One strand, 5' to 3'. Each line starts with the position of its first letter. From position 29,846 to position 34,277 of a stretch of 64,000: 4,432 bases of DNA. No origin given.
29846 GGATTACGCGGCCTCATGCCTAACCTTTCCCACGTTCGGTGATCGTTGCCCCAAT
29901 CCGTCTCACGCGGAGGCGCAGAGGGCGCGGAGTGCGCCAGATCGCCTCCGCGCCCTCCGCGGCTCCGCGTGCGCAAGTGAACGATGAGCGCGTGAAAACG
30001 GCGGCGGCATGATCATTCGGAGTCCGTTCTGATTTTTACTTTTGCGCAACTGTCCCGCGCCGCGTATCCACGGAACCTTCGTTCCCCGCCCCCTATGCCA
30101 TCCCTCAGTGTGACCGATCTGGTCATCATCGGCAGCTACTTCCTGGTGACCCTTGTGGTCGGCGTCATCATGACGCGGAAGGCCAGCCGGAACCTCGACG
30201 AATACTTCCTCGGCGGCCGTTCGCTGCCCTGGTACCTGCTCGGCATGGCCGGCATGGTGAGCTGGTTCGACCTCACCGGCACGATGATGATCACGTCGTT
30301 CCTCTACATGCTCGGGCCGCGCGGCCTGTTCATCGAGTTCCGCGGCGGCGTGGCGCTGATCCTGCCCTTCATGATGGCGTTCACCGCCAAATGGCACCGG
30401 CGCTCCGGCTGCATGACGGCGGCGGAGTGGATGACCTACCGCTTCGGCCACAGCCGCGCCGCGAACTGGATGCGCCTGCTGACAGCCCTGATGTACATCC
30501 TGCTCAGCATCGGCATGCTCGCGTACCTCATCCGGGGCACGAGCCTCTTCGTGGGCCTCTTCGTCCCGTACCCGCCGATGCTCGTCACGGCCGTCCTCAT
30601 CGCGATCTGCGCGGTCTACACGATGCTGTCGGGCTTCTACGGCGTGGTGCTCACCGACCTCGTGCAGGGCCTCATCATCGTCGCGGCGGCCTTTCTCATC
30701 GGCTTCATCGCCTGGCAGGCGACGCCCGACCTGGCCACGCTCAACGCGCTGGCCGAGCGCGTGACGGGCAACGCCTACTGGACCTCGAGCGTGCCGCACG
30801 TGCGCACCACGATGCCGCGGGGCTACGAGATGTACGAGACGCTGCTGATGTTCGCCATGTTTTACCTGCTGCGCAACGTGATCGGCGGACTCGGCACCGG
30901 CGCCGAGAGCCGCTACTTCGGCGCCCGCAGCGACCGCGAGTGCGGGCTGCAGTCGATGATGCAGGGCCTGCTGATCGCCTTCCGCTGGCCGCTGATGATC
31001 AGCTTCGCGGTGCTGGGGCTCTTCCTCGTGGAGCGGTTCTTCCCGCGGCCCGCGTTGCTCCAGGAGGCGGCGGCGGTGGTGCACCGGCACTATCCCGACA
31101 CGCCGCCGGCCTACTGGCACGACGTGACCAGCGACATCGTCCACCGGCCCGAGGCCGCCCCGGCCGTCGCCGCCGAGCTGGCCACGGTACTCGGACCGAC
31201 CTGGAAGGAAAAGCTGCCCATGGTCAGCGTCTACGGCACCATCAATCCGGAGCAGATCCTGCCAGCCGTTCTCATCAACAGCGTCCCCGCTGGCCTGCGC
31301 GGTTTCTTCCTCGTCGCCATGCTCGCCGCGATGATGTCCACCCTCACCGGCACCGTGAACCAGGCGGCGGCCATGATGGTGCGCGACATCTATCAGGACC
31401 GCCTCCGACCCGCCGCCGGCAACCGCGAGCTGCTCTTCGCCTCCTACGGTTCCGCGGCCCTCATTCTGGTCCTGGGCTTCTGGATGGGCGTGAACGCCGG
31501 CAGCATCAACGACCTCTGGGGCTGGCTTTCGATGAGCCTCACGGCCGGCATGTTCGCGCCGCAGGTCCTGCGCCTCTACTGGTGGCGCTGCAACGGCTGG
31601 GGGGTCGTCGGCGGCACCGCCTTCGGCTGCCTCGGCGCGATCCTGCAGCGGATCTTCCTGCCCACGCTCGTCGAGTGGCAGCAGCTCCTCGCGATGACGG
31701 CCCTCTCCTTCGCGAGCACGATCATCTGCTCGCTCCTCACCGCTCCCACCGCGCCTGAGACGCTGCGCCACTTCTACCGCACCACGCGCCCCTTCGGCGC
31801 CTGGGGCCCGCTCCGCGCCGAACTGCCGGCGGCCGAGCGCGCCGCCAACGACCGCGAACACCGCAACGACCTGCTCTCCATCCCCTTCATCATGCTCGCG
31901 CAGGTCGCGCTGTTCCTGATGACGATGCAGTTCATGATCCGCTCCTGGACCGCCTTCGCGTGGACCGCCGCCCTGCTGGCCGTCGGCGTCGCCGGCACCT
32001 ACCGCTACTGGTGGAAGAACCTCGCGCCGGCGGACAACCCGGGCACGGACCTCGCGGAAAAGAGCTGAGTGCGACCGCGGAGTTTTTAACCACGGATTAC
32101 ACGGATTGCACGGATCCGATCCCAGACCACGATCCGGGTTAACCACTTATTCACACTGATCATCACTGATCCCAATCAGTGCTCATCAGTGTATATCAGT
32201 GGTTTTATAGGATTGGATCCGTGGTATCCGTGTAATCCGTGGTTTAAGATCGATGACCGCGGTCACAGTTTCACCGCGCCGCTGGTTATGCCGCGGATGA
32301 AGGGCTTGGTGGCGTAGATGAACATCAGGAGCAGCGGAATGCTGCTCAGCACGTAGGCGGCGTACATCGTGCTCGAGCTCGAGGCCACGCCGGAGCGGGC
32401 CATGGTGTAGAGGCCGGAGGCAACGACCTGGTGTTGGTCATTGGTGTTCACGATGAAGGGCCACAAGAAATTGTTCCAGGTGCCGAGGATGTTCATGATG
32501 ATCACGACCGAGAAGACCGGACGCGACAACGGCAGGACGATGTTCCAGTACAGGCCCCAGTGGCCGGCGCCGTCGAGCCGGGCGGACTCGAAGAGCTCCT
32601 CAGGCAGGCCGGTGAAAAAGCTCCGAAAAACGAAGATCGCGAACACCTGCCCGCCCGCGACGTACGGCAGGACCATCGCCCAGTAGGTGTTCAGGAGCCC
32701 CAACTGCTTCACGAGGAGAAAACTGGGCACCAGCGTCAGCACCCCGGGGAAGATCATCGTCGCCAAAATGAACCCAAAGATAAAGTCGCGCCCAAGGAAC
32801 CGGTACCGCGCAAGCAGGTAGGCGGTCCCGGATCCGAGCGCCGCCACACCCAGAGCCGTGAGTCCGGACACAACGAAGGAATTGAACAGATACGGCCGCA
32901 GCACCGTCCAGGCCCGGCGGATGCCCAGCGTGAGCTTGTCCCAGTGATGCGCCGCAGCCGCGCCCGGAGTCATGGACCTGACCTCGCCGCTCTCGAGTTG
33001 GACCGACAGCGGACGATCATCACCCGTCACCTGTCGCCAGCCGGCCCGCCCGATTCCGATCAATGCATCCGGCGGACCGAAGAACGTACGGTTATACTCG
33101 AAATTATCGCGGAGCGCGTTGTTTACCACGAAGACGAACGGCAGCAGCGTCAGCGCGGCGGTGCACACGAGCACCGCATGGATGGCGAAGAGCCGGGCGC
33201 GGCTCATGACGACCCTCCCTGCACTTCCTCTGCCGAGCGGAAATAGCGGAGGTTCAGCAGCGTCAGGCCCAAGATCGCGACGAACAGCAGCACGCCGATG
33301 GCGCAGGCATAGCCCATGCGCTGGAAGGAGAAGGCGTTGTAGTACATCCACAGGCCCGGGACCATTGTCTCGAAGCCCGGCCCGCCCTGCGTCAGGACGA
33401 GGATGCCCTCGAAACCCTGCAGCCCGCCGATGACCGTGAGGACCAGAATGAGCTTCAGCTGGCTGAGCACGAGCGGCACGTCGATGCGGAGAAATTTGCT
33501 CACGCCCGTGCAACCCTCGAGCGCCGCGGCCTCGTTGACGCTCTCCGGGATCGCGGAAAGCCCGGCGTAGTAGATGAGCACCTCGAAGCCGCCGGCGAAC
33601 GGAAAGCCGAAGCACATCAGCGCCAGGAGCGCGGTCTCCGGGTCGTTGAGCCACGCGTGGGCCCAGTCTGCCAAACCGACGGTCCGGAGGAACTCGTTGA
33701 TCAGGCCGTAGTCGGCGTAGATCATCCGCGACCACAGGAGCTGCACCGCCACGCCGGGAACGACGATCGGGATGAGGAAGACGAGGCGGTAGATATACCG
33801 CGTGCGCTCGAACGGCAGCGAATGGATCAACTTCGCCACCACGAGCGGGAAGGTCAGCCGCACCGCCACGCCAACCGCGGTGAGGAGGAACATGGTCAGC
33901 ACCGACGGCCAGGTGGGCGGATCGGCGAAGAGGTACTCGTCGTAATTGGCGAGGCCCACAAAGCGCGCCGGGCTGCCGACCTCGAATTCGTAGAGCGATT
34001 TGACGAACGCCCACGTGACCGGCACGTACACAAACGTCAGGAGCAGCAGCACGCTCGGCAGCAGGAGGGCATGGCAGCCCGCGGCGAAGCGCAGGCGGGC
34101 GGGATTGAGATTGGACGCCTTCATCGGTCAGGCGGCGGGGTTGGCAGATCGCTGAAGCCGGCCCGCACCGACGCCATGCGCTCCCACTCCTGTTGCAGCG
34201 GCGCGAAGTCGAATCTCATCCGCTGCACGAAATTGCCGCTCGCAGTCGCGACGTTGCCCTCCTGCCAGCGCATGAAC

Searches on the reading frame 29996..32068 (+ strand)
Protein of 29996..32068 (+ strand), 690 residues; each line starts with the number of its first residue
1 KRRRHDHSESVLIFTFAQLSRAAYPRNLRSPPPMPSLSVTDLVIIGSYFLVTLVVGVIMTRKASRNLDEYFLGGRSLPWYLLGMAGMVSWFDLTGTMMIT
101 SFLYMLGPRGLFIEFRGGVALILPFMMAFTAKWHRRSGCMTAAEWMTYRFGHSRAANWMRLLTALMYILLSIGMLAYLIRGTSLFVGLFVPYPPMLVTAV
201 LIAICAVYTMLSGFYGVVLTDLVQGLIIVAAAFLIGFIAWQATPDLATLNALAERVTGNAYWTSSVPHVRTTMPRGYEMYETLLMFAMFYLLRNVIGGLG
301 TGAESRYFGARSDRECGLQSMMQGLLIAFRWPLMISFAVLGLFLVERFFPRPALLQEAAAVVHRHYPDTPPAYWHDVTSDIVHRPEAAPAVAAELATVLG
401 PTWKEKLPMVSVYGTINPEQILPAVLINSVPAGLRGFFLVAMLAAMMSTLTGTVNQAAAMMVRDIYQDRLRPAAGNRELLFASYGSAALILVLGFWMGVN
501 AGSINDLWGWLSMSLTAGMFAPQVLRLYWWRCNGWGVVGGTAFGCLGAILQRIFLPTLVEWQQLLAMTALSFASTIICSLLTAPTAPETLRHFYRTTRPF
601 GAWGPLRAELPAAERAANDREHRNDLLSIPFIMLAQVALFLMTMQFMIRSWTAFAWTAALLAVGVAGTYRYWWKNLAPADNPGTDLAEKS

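Call 27: search_protein_families(library=pfam, proteins=[window:29996-32068:+], max_evalue=0.0001)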
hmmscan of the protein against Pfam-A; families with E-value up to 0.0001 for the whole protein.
window:29996-32068:+ (690 aa): 1 family
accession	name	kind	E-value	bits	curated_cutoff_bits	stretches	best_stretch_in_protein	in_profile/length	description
PF00474.23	SSF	-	1.2e-27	97.3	22.8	2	417-542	276-404/406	Sodium:solute symporter family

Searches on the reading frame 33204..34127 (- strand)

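Call 27: search_protein_families(library=pfam, proteins=[window:33204-34127:-], max_evalue=0.0001)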
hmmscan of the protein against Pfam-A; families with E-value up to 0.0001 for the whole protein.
window:33204-34127:- (307 aa): 1 family
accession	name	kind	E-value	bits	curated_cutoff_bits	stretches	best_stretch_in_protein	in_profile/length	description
PF00528.27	BPD_transp_1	-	3e-07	30.8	26.4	1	104-286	11-169/184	Binding-protein-dependent transport system inner membrane component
